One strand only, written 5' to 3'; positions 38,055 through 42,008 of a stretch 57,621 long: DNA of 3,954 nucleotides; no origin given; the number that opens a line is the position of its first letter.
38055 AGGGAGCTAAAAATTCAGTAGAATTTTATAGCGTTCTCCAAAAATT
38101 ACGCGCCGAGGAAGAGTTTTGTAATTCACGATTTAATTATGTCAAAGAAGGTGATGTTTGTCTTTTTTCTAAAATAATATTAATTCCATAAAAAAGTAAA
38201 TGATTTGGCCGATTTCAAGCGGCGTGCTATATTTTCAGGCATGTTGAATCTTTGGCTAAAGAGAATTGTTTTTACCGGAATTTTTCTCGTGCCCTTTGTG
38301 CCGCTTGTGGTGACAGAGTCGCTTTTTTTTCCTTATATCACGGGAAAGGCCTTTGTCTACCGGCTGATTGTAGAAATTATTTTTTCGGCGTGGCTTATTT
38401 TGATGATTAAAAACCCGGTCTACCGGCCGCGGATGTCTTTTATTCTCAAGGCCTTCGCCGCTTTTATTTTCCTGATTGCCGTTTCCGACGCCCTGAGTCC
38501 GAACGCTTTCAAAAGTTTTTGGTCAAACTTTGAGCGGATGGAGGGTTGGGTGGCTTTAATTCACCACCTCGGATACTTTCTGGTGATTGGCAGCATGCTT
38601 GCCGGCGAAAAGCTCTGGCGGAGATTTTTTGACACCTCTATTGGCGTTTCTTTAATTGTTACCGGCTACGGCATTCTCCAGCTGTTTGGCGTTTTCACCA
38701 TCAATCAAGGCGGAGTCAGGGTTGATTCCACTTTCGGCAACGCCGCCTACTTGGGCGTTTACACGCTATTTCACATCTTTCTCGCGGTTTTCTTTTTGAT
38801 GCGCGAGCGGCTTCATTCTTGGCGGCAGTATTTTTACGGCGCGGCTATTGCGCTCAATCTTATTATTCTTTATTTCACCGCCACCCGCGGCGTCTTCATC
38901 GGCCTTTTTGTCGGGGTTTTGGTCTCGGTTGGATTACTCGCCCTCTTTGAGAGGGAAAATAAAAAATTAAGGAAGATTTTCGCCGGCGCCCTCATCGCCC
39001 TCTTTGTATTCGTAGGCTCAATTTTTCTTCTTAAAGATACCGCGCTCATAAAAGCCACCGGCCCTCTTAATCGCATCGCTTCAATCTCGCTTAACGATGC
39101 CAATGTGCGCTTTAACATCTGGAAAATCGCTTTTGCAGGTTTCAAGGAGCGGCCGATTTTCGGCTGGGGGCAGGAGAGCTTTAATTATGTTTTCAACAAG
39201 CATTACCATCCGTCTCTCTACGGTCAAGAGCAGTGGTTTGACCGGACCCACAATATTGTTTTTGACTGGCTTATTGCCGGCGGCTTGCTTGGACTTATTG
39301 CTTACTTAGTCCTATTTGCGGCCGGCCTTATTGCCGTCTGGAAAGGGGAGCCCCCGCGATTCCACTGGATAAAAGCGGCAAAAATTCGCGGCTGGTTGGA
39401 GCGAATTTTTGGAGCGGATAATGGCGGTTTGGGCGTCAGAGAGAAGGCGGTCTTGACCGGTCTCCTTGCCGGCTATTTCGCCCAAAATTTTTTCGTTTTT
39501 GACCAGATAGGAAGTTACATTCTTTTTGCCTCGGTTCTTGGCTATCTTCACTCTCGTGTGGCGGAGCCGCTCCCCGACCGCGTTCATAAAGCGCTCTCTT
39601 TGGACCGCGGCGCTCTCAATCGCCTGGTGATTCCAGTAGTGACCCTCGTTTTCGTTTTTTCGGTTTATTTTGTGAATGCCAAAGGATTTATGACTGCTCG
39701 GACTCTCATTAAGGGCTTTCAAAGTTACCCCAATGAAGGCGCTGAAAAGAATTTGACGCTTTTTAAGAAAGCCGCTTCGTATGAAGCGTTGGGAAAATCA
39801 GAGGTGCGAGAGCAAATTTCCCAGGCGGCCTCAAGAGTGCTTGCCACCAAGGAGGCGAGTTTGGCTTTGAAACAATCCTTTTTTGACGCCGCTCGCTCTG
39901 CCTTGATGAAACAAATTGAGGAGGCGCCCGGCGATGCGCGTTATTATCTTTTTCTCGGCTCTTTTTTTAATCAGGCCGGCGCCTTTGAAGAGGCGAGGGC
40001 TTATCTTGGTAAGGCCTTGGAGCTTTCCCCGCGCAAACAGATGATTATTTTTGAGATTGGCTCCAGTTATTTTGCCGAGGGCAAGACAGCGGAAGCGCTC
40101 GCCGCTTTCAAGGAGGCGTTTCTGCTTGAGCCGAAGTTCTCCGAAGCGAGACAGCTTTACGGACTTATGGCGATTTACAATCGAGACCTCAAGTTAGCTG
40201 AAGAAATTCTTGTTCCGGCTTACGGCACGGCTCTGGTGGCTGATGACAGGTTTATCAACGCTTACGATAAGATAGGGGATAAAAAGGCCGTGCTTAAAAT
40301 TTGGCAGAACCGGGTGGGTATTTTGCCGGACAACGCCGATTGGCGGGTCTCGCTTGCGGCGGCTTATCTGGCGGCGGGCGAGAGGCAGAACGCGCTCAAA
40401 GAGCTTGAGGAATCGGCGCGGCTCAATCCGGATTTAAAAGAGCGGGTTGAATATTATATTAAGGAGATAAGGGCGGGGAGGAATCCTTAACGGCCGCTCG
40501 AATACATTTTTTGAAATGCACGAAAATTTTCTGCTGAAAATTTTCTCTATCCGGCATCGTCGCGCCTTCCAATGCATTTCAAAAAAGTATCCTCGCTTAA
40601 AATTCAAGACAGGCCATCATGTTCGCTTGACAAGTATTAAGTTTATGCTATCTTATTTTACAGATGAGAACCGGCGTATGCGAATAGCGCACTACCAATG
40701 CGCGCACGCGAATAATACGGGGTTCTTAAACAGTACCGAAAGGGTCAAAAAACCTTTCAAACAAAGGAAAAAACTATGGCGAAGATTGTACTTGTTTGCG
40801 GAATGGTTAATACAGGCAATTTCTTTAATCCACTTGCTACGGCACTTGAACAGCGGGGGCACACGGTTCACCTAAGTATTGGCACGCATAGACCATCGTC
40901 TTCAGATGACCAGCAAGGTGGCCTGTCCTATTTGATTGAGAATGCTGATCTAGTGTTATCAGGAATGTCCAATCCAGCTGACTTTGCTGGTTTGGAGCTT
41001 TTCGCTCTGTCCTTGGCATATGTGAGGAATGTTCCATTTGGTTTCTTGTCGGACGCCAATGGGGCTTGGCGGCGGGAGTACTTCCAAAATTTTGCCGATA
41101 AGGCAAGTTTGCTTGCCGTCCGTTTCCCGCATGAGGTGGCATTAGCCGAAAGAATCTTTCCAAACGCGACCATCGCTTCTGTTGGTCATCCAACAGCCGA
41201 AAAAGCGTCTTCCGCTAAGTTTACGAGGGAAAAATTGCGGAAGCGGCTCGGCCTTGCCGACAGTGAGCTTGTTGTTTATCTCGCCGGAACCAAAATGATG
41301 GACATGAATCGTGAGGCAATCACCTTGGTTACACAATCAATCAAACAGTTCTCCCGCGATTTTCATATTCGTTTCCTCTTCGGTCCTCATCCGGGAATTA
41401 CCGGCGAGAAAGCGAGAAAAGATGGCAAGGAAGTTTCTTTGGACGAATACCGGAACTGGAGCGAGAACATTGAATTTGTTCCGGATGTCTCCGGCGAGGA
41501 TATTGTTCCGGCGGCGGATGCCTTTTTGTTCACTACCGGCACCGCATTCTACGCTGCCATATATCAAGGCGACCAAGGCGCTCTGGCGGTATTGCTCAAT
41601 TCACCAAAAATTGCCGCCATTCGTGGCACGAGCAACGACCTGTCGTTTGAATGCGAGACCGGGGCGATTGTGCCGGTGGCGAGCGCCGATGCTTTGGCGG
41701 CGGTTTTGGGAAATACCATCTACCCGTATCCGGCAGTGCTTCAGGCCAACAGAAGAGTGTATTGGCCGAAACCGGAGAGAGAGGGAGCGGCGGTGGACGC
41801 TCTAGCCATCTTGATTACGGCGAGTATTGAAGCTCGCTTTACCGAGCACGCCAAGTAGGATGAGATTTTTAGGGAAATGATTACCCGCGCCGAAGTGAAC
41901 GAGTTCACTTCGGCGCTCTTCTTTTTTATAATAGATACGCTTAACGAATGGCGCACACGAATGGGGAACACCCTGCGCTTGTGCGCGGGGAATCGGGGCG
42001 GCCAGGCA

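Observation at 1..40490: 40-kb surface-glycan island with the parts list of an O-linked protein glycosylation / decorated-polymer pathway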

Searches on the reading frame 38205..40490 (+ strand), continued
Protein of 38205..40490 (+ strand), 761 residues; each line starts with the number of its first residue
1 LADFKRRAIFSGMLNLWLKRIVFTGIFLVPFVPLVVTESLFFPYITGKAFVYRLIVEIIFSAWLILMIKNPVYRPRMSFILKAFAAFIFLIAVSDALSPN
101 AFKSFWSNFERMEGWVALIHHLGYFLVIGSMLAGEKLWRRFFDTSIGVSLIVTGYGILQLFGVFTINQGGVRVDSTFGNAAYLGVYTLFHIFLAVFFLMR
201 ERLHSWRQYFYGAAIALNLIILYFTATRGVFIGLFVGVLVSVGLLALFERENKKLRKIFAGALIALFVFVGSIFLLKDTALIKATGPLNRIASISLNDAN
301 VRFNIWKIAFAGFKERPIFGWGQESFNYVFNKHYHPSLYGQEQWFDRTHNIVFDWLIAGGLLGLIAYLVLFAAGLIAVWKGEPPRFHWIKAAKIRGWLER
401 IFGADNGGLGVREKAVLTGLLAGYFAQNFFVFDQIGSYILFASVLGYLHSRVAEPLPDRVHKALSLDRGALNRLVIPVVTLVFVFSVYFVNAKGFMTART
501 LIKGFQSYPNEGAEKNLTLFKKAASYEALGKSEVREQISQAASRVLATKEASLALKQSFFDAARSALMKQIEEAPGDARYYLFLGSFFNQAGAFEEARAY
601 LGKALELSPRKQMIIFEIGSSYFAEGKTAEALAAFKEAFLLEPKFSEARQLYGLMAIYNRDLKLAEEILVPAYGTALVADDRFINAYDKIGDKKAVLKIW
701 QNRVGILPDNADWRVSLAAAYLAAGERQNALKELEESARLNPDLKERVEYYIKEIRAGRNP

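Call 49: search_protein_families(library=ncbifam, proteins=[window:38241-40490:+, L082:6050-6766:+, L082:6847-7458:+], max_evalue=0.001)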
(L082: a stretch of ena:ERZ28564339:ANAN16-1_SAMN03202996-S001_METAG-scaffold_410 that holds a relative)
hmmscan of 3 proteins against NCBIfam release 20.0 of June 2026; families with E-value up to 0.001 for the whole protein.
window:38241-40490:+ (749 aa): 11 families
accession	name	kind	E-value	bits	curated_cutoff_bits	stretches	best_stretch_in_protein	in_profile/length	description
TIGR00947.1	2A73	equivalog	4.2e-15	55.7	366.4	1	44-362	45-361/425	IctB family putative bicarbonate transporter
TIGR02917.1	PEP_TPR_lipo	equivalog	1.8e-13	49.3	312.2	1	527-647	328-444/899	XrtA/PEP-CTERM system TPR-repeat protein PrsT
NF040959.1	MamA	equivalog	2.8e-11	43.3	200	1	528-629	102-202/204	magnetosome protein MamA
TIGR02521.1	type_IV_pilW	equivalog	6.9e-08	32.3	154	1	542-628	41-127/234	type IV pilus biogenesis/stability protein PilW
TIGR02552.1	LcrH_SycD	equivalog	4.7e-06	26.4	104.8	1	563-631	49-117/136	SycD/LcrH family type III secretion system chaperone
NF033920.0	C39_PA2778_fam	equivalog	7.1e-06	25.6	150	0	525-630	149-254/255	PA2778 family cysteine peptidase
NF047558.1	TPR_END_plus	domain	7.5e-06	25.8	32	0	705-736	5-36/56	TPR end-of-group domain-containing protein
NF033762.1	social_mot_Tgl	equivalog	2.4e-05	23.8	225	1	573-724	38-195/252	social motility TPR repeat lipoprotein Tgl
TIGR00540.1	TPR_hemY_coli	hypoth_equivalog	9.7e-05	21.3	142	0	556-626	316-385/385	heme biosynthesis-associated TPR protein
TIGR03939.1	PGA_TPR_OMP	equivalog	0.00049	18.4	366.65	0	685-737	106-158/800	poly-beta-1,6 N-acetyl-D-glucosamine export porin PgaA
NF008391.2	PRK11189.1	equivalog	0.00096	18.7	250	0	572-736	71-236/297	lipoprotein NlpI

L082:6050-6766:+ (238 aa): 12 families
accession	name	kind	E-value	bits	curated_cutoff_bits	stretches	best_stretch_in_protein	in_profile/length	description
TIGR03584.1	PseF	equivalog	3.7e-43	147.7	205.7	1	4-231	1-219/222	pseudaminic acid cytidylyltransferase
NF003950.0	PRK05450.1-3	subfamily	6e-19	68.3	234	1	1-139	1-131/248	3-deoxy-manno-octulosonate cytidylyltransferase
NF003952.0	PRK05450.1-5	subfamily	8.7e-16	57.8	193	1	1-138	1-128/250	3-deoxy-manno-octulosonate cytidylyltransferase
NF009905.0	PRK13368.1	subfamily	1.3e-14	54.2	255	1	1-135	1-124/243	3-deoxy-manno-octulosonate cytidylyltransferase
NF003948.0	PRK05450.1-1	equivalog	4.7e-10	39.1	281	1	1-137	4-131/248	3-deoxy-manno-octulosonate cytidylyltransferase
TIGR00466.1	kdsB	equivalog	2.2e-09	37.1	155.2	1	1-70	1-69/241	3-deoxy-manno-octulosonate cytidylyltransferase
NF001186.0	PRK00155.2-3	equivalog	8.2e-06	25.4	253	1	2-138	4-137/224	2-C-methyl-D-erythritol 4-phosphate cytidylyltransferase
NF010935.0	PRK14355.1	equivalog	7.3e-05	21.6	718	1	18-141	22-134/459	bifunctional UDP-N-acetylglucosamine diphosphorylase/glucosamine-1-phosphate N-acetyltransferase GlmU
TIGR00453.1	ispD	equivalog_domain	8.3e-05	22.1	181.3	1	19-127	19-119/219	2-C-methyl-D-erythritol 4-phosphate cytidylyltransferase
NF001183.0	PRK00155.1-3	subfamily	0.00031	20.1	166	0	10-139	14-143/237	D-ribitol-5-phosphate cytidylyltransferase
NF010932.0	PRK14352.1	equivalog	0.00048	18.9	611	1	19-138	26-139/488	bifunctional UDP-N-acetylglucosamine diphosphorylase/glucosamine-1-phosphate N-acetyltransferase GlmU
NF010938.0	PRK14358.1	equivalog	0.00073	18.2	500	0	18-135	26-134/481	bifunctional N-acetylglucosamine-1-phosphate uridyltransferase/glucosamine-1-phosphate acetyltransferase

L082:6847-7458:+ (203 aa): 20 families
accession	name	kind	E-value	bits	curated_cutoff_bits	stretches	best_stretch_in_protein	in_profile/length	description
TIGR03162.1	ribazole_cobC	equivalog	2.5e-31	108.5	162.9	1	6-184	2-176/176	alpha-ribazole phosphatase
NF005567.0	PRK07238.1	equivalog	1.5e-27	96.9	326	1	2-201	177-374/378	bifunctional RNase H/acid phosphatase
NF045917.1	PhserinePhPspA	equivalog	2.1e-25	89.7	350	1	5-201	4-197/211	phosphoserine phosphatase PspA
NF011580.0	PRK15004.1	equivalog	6.3e-21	75.3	250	1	5-186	3-183/203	adenosylcobalamin/alpha-ribazole phosphatase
TIGR03848.1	MSMEG_4193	subfamily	9.1e-19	67.7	203.85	1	5-201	2-199/204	MSMEG_4193 family putative phosphomutase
NF002217.0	PRK01112.1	equivalog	4.5e-18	65.5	320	2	76-160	102-189/228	2,3-bisphosphoglycerate-dependent phosphoglycerate mutase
NF038349.1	dPGM_arch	equivalog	2.1e-16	60.4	225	1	7-189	3-174/194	2,3-diphosphoglycerate-dependent phosphoglycerate mutase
NF002901.0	PRK03482.1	equivalog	4.7e-16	59.1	261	1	5-189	4-187/215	2,3-diphosphoglycerate-dependent phosphoglycerate mutase GpmB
NF002339.0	PRK01295.1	equivalog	4.6e-15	55.6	316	1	1-160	1-166/206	2,3-bisphosphoglycerate-dependent phosphoglycerate mutase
NF009994.0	PRK13463.1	equivalog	9.9e-15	54.8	277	1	1-189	1-189/203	phosphoserine phosphatase 1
TIGR01258.1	pgm_1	subfamily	4.5e-13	49.2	81.7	1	6-111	4-113/245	2,3-bisphosphoglycerate-dependent phosphoglycerate mutase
NF010713.0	PRK14115.1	equivalog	5.6e-13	48.8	305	1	5-112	4-115/248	2,3-diphosphoglycerate-dependent phosphoglycerate mutase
NF010718.0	PRK14120.1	equivalog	6.8e-10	38.7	366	1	2-112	4-118/249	phosphoglyceromutase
NF010716.0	PRK14118.1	equivalog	6e-08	32.3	409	1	7-113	5-115/227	2,3-diphosphoglycerate-dependent phosphoglycerate mutase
NF009993.0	PRK13462.1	equivalog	1.2e-07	31.6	226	1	6-180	9-175/203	acid phosphatase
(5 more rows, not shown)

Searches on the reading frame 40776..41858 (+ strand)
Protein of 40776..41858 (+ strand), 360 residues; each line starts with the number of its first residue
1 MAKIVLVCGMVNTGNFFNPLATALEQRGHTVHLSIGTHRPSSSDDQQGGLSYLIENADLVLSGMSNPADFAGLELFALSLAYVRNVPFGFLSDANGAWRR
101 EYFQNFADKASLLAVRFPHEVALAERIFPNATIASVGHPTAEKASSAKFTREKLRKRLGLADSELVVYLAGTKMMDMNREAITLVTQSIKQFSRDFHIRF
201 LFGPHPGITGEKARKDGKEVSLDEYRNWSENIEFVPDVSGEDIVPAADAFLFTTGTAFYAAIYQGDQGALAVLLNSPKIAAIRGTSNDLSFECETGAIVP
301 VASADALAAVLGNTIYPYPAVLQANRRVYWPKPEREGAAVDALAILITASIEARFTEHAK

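Call 6: search_protein_families(library=pfam, proteins=[window:40776-41858:+])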
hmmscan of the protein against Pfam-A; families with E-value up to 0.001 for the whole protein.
window:40776-41858:+ (360 aa): 0 families

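Call 69: search_protein_families(library=pfam, proteins=[window:40776-41858:+], max_evalue=0.01)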
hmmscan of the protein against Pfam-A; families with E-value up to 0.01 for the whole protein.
window:40776-41858:+ (360 aa): 0 families

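Call 76: search_solved_structures(query=window:40776-41858:+, max_evalue=5)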
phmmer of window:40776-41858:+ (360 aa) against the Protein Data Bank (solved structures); distinct sequences matched with E-value up to 5: 10.
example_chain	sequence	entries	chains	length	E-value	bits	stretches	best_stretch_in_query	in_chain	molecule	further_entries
8xwn_D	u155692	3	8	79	0.44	12.9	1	179-232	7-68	MDNCF-a | IL-8(9-77)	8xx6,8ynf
6n2u_A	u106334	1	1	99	0.44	12.9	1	177-232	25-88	Interleukin-8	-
1icw_A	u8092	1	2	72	0.89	11.9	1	184-232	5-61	INTERLEUKIN-8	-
2wp0_C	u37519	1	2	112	0.9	11.8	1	215-264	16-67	CHROMOSOMAL REPLICATION INITIATOR PROTEIN DNAA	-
6lfo_D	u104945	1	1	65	0.99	11.7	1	184-232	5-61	Interleukin-8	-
5wdz_A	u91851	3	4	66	1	11.7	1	184-232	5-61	Interleukin-8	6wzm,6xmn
6jdb_A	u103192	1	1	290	1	11.6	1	60-113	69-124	N-acetylmannosamine kinase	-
6jdc_A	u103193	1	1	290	1.1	11.6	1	60-113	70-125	N-acetylmannosamine kinase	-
1ikl_A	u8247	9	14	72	1.2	11.5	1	184-232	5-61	HUMAN INTERLEUKIN-8 (MONOMERIC) | INTERLEUKIN-8 | Interleukin-8 (precursor)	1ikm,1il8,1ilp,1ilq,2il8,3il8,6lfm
4xdx_A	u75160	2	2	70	1.5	11.1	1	186-232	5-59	Interleukin-8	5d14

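Call 77: search_protein_families(library=ncbifam, proteins=[window:40776-41858:+], max_evalue=0.001)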
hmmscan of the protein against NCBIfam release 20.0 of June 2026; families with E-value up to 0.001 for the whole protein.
window:40776-41858:+ (360 aa): 0 families
